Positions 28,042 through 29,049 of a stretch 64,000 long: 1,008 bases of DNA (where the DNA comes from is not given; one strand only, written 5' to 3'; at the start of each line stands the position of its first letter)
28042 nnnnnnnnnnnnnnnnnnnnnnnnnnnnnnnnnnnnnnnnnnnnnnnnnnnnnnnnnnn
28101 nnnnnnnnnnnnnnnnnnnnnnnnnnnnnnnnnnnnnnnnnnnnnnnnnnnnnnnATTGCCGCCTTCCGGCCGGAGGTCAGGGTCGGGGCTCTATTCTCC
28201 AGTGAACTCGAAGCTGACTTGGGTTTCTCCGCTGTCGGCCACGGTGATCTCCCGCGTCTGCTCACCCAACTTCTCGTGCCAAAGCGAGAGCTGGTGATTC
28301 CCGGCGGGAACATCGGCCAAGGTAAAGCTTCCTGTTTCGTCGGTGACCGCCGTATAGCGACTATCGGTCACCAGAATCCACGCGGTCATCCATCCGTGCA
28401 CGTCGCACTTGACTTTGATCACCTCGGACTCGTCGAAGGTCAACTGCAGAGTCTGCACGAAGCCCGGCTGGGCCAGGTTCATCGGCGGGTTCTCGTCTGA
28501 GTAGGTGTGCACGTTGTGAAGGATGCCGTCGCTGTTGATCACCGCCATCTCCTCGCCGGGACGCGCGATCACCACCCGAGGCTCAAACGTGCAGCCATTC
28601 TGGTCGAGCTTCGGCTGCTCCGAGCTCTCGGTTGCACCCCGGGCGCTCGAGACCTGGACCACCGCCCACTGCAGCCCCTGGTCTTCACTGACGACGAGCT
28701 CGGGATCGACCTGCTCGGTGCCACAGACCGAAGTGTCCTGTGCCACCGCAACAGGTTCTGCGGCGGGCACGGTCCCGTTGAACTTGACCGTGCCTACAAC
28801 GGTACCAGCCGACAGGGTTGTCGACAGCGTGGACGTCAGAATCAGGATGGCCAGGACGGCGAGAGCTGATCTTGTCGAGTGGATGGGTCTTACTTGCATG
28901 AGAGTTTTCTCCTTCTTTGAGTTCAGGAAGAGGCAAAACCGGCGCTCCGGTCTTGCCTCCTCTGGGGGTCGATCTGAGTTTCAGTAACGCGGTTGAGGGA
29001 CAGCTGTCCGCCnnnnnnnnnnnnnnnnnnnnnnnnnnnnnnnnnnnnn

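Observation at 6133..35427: Two convergent sigma-54-type operons encode ~30 haem motifs, seven propeller/FG-GAP proteins, two cupredoxins and an OM barrel: candidate undescribed extracytoplasmic redox system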

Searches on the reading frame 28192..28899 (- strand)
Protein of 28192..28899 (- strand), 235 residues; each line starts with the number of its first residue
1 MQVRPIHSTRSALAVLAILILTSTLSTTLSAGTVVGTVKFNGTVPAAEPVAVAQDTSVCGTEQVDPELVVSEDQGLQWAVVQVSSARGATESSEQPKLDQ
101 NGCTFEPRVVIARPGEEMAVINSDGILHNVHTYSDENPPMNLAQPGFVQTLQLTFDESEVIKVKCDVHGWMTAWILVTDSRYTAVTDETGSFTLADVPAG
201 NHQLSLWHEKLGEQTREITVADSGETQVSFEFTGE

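Call 5: search_protein_families(library=pfam, proteins=[window:28192-28899:-], max_evalue=0.01)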
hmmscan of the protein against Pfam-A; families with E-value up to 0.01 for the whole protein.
window:28192-28899:- (235 aa): 5 families
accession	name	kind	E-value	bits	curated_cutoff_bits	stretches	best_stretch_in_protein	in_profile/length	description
PF13620.12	CarboxypepD_reg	-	1.3e-07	32.2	32.3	1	177-231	21-80/82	Carboxypeptidase regulatory-like domain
PF14686.12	fn3_3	-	3.4e-07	30.4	24.4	1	166-226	14-73/75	Polysaccharide lyase family 4, domain II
PF13715.12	CarbopepD_reg_2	-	5.8e-06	26.7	32.2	1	173-231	17-75/88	CarboxypepD_reg-like domain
PF09430.16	EMC7_beta-sandw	-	0.00065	20.3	26.6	1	175-225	12-64/122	ER membrane protein complex subunit 7, beta-sandwich domain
PF00127.26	Copper-bind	-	0.0011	19.7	21.2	1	98-175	7-96/99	Copper binding proteins, plastocyanin/azurin family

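Call 45: search_protein_families(library=ncbifam, proteins=[window:28192-28899:-], max_evalue=0.01)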
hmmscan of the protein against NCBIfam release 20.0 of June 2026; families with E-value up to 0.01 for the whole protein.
window:28192-28899:- (235 aa): 1 family
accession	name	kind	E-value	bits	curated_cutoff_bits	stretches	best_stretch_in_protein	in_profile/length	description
NF052345.1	S_layer_anammox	exception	0.0012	16.2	1400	1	173-233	1331-1392/1596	Kustd1514 family S-layer glycoprotein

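Call 53: find_related_loci(query=A3, collection=metagenome_contigs, flank=10000)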
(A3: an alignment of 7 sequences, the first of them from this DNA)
Query A3 (235 aa) in metagenome_contigs; peptide patterns used: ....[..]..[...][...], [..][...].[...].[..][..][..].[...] (x = any residue, [..] = any of these).
600 stretches matched a pattern (row limit reached: there are more); 511 encode a relative of the query (tblastn E <= 1e-3); the best 80 are kept; 80 distinct loci.
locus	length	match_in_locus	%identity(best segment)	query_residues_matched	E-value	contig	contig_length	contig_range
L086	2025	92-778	43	9-235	2e-67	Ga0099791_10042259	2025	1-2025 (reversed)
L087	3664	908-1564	45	16-233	1e-64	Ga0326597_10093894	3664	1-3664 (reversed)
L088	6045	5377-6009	46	23-232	3e-64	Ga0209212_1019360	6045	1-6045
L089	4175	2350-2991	46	20-233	1e-61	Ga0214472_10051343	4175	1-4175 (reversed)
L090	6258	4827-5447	45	30-232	1e-61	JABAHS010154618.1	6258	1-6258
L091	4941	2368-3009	44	21-233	2e-61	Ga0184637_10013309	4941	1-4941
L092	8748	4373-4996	45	30-235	1e-60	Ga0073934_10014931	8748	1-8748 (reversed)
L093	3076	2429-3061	41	11-220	4e-60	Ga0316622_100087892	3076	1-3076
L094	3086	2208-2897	41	11-233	9e-60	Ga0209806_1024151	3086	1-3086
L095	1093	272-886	43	31-233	7e-63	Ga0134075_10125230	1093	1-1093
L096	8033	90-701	45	31-232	5e-59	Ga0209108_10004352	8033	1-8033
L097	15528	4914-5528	43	31-233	2e-58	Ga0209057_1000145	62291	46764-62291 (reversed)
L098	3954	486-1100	43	31-233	1e-58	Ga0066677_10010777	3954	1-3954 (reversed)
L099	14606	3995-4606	45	31-232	3e-58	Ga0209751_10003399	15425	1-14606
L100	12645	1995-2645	42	16-232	2e-58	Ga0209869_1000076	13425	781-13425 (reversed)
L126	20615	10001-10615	39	31-233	2e-53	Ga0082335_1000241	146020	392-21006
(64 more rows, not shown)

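Call 57: search_protein_families(library=pfam, proteins=[L126:4806-5366:+, L126:5397-6170:+, L126:6261-7070:+, L126:7092-9818:+, L126:10661-13399:+, L126:13485-14510:-, L126:14583-15479:-, L126:16017-17267:-, L126:18127-19083:-, L126:19115-20272:-], max_evalue=0.001)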
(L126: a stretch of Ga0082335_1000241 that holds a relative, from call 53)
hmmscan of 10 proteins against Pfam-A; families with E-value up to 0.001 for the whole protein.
L126:4806-5366:+ (186 aa): 1 family
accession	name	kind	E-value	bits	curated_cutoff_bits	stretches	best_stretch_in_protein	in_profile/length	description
PF00355.32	Rieske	-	6.7e-09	36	20.3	1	76-148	11-85/88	Rieske [2Fe-2S] domain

L126:5397-6170:+ (257 aa): 4 families
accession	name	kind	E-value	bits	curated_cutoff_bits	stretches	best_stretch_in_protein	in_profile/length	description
PF00033.24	Cytochrome_B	-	5.9e-44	150.6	27.2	1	56-250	9-188/189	Cytochrome b/b6/petB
PF13631.11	Cytochrom_B_N_2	-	3.3e-32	112.2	27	1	120-252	3-121/169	Cytochrome b(N-terminal)/b6/petB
PF14340.12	DUF4395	-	8.3e-05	23.4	24.5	0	114-165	45-97/130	Domain of unknown function (DUF4395)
PF14358.11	DUF4405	-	9.4e-05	23.3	26.7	1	66-128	5-62/66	Domain of unknown function (DUF4405)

L126:6261-7070:+ (269 aa): 1 family
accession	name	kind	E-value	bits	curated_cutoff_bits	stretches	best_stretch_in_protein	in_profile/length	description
PF00032.22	Cytochrom_B_C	-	1.8e-06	28.6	20.7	1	64-141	2-78/102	Cytochrome b(C-terminal)/b6/petD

L126:7092-9818:+ (908 aa): 6 families
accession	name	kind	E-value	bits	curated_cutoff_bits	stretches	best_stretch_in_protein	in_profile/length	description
PF00034.26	Cytochrom_C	-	2.2e-33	115.9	21.3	2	335-412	2-88/90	Cytochrome c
PF13442.11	Cytochrome_CBB3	-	2.5e-21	76.2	27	1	337-410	6-68/68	Cytochrome C oxidase, cbb3-type, subunit III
PF02433.20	FixO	-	1.9e-07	31.3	29.6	1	359-407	100-148/219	Cytochrome C oxidase, mono-heme subunit/FixO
PF14522.11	Cytochrome_C7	-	4.3e-07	30.1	24.8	0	278-351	13-67/67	Cytochrome c7 and related cytochrome c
PF22113.1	Mtrc-MtrF_II-IV_dom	-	5.2e-07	29.8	30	0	237-331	79-172/176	Outer membrane cytochrome MtrC/MtrF-like, domains II/IV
PF09699.15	Paired_CXXCH_1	-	0.00055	20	20.6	0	274-326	2-40/41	Doubled CXXCH motif (Paired_CXXCH_1)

L126:10661-13399:+ (912 aa): 3 families
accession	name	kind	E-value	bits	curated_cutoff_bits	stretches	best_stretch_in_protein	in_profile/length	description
PF02896.24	PEP-utilizers_C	-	2.9e-79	266.7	22.8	1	548-898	4-291/293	PEP-utilising enzyme, PEP-binding domain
PF01326.24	PPDK_N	-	1.2e-55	189.5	27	3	95-328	79-226/328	Pyruvate phosphate dikinase, AMP/ATP-binding domain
PF00391.29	PEP-utilizers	-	1.6e-23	82.5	23.1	1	451-532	3-72/72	PEP-utilising enzyme, mobile domain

L126:13485-14510:- (341 aa): 4 families
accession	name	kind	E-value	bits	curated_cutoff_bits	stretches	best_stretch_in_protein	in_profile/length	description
PF03150.19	CCP_MauG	-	1.7e-62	210.9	25.6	1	54-200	2-148/149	Di-haem cytochrome c peroxidase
PF00034.26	Cytochrom_C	-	6.5e-07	31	21.3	0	209-328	3-90/90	Cytochrome c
PF21419.2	RoxA-like_Cyt-c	-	3.4e-05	23.8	26.7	1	263-291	2-30/39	RoxA-like, cytochrome c-like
PF06537.16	DHOR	-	0.00041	19.4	22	0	224-327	403-499/499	Di-haem oxidoreductase, putative peroxidase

L126:14583-15479:- (298 aa): 3 families
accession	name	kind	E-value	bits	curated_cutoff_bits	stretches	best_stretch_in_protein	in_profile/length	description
PF13501.12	SoxY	-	2.8e-18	66.6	28.4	1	72-170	18-112/112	Sulfur oxidation protein SoxY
PF08770.17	SoxZ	-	5.9e-14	52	25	1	201-292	5-96/98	Sulphur oxidation protein SoxZ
PF01880.24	Desulfoferrodox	-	1.3e-08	35.7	22.2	1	67-157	7-97/98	Desulfoferrodoxin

L126:16017-17267:- (416 aa): 1 family
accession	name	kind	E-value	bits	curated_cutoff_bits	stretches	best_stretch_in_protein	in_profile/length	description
PF00149.33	Metallophos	-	3.3e-11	44.4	21.5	1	101-311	1-190/191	Calcineurin-like phosphoesterase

L126:18127-19083:- (318 aa): 12 families
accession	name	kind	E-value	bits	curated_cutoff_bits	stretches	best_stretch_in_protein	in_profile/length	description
PF21783.3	YNCE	-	2.7e-28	99.7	27.1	1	23-314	37-331/339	YNCE-like beta-propeller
PF02239.22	Cytochrom_D1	-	2.8e-19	69.4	25.5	1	160-268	12-120/368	Cytochrome D1 heme domain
PF25174.1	Beta-prop_THOC3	-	3.9e-19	69.1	305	2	146-299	52-203/272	THOC3 beta-propeller domain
PF10282.15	Lactonase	-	2.2e-17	63.7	21.7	1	99-295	143-319/344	Lactonase, 7-bladed beta-propeller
PF24684.1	Vgb_lyase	-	3.5e-10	39.6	50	1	24-74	232-281/290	Virginiamycin B lyase family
PF23414.1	Beta-prop_EML_2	-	1.7e-09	37.9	90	1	153-243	10-100/266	Echinoderm microtubule-associated protein second beta-propeller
PF22494.2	choice_anch_I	-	3.8e-06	26.4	32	1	54-105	185-236/489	Choice-of-anchor I domain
PF16819.11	DUF5074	-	1.3e-05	24.9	27.2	0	146-302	56-219/353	Domain of unknown function (DUF5074)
PF05096.18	Glu_cyclase_2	-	9.9e-05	22.3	22.3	1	160-307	58-206/249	Glutamine cyclotransferase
PF24807.1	WD40_CDC20-Fz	-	0.00024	21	200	0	161-243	200-284/292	CDC20/Fizzy WD40 domain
PF07433.17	DUF1513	-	0.00031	20.3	27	0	184-248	51-122/304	Protein of unknown function (DUF1513)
PF01731.26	Arylesterase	-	0.00057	20.5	21.3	0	216-248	44-77/86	Arylesterase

L126:19115-20272:- (385 aa): 6 families
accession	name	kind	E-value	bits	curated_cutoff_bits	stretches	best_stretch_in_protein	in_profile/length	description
PF03150.19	CCP_MauG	-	2.5e-59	200.6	25.6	2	98-244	2-148/149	Di-haem cytochrome c peroxidase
PF00034.26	Cytochrom_C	-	1.1e-07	33.6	21.3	0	256-372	6-90/90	Cytochrome c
PF21419.2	RoxA-like_Cyt-c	-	0.00022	21.2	26.7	1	308-334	3-29/39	RoxA-like, cytochrome c-like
PF09086.16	DUF1924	-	0.00026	21.7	22.5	0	98-138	6-46/96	Domain of unknown function (DUF1924)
PF06537.16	DHOR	-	0.00048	19.1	22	0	268-371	403-499/499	Di-haem oxidoreductase, putative peroxidase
PF09699.15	Paired_CXXCH_1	-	0.00057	20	20.6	0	249-270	17-38/41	Doubled CXXCH motif (Paired_CXXCH_1)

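Call 64: search_solved_structures(query=A3, max_evalue=10, show_alignments=2)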
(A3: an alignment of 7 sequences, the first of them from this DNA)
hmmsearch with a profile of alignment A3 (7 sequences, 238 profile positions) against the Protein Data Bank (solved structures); distinct sequences matched with E-value up to 10: 14.
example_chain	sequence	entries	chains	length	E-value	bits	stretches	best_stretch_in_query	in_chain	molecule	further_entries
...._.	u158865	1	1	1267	1.4e-05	27.9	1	186-227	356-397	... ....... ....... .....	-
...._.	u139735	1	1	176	0.001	21.8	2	211-235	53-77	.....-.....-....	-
8bl3_A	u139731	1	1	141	0.0021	20.8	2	211-235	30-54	scIg12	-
4wi0_B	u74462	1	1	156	0.011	18.4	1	184-229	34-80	Cellulosomal scaffoldin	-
4u3s_B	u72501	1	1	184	0.013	18.2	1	184-229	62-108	Cellulosomal scaffoldin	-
9cck_A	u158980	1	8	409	0.058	16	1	106-180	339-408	Copper-containing nitrite reductase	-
5fc9_A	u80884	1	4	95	0.11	15.1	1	110-180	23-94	Blue (Type 1) copper domain protein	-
5u7n_A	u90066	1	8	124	0.17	14.5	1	108-182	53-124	Cytochrome c oxidase subunit 2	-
6hbe_A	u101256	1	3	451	0.5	13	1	92-180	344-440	Copper-containing nitrite reductase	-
2ux6_A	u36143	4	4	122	0.55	12.8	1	105-184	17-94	PSEUDOAZURIN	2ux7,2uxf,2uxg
1sf3_A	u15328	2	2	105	0.73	12.4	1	103-180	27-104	Amicyanin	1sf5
8eoi_G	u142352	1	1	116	0.87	12.2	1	173-209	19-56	ER membrane protein complex subunit 7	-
1sfd_A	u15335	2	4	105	0.95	12.1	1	103-180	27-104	Amicyanin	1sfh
6kbh_A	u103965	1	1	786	1.6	11.3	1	114-191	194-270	Cytochrome P450 monooxygenase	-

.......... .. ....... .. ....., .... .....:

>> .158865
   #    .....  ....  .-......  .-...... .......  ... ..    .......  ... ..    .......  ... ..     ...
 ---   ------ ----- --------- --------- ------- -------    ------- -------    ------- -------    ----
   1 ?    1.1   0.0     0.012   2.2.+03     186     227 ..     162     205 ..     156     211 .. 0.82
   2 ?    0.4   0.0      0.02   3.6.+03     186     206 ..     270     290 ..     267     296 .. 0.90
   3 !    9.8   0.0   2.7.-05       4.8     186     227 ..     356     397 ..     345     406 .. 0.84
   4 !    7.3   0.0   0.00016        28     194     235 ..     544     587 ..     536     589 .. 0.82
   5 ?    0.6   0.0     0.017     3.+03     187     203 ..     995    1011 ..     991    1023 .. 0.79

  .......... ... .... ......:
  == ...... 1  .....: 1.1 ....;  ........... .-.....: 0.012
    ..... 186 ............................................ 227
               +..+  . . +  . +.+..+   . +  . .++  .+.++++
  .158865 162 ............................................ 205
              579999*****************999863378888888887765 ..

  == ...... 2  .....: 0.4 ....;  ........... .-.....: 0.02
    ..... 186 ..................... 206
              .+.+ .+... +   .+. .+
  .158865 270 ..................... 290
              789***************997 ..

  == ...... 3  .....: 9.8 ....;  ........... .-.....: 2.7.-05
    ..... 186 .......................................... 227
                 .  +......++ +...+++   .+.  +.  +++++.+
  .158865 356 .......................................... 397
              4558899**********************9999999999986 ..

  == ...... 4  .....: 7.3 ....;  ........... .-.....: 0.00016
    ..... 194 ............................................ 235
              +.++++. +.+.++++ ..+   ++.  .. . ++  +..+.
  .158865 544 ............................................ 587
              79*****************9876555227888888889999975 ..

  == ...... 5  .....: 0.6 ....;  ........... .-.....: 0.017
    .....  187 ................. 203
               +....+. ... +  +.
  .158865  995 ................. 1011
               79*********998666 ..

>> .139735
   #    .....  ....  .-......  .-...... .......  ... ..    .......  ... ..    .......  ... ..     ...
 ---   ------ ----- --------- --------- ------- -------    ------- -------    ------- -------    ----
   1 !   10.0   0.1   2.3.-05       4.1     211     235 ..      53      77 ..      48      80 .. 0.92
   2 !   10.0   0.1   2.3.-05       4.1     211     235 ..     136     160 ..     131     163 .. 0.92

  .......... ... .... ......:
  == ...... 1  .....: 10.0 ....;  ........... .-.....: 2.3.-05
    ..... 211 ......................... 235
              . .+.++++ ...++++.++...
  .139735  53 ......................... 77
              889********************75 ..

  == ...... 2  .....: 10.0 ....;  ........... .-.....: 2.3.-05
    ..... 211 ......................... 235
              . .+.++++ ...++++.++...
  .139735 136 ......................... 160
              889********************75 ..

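Call 79: predict_structure(alignment_id=A4)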
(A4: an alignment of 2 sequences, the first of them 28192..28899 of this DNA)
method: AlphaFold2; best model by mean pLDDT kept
length: 235 residues; sequences in the alignment: 2
mean_pLDDT: 34.7   pTM: 0.24
mean pLDDT of the five models: 34.7, 32.6, 32.5, 31.1, 30.5
residues with pLDDT >= 90: 0; 70-90: 0; 50-70: 17; < 50: 218
segments of 3 or more residues with pLDDT < 50: 1-196, 205-214, 224-235
pLDDT, mean of each block of 10 residues (from residue 1): 39 36 30 31 31 32 34 30 30 29 27 31 29 32 28 30 30 30 35 49 48 52 51 39
secondary structure, 60 per line:
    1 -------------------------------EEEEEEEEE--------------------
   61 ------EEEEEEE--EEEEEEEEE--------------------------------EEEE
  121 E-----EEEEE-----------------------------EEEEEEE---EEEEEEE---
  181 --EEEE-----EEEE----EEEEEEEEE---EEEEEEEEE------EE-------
elements in order: E32-40 E67-73 E76-84 E117-121 E127-131 E161-167 E171-177 E183-186 E192-195 E200-208 E212-220

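Call 82: search_solved_structures(query=A5, max_evalue=10, show_alignments=0)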
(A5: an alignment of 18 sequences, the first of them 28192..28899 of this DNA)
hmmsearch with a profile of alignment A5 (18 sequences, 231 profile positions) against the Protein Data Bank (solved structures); distinct sequences matched with E-value up to 10: 54.
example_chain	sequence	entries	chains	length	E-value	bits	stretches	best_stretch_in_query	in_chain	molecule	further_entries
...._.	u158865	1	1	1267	1.4e-10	44.2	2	174-220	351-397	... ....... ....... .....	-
9cck_A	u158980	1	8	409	1.6e-07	34.2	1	101-173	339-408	Copper-containing nitrite reductase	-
5fc9_A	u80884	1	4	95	1.4e-05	27.9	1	101-173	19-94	Blue (Type 1) copper domain protein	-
4wi0_B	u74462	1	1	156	1.7e-05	27.6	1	179-224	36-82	Cellulosomal scaffoldin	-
4u3s_B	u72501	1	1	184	1.8e-05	27.5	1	179-224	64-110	Cellulosomal scaffoldin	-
1sf3_A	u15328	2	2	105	8.2e-05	25.3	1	91-173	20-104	Amicyanin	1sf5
10ps_A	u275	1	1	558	0.00011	25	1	180-202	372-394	Serine-aspartate repeat-containing protein D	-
2ux6_A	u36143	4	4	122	0.00011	25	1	100-177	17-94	PSEUDOAZURIN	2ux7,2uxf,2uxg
1sfd_A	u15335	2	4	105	0.00023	23.9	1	91-173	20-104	Amicyanin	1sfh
6hbe_A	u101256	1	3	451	0.00053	22.7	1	85-174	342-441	Copper-containing nitrite reductase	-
4p5r_A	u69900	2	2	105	0.00059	22.5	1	91-173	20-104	Amicyanin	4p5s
2gb2_A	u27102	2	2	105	0.00066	22.4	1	91-173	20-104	Amicyanin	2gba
1mda_A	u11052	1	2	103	0.00073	22.2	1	91-173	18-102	AMICYANIN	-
1aac_A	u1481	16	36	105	0.00074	22.2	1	91-173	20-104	AMICYANIN | PROTEIN (AMICYANIN)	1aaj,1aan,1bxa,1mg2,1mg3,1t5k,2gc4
3ply_A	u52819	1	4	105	0.0014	21.3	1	91-173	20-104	Amicyanin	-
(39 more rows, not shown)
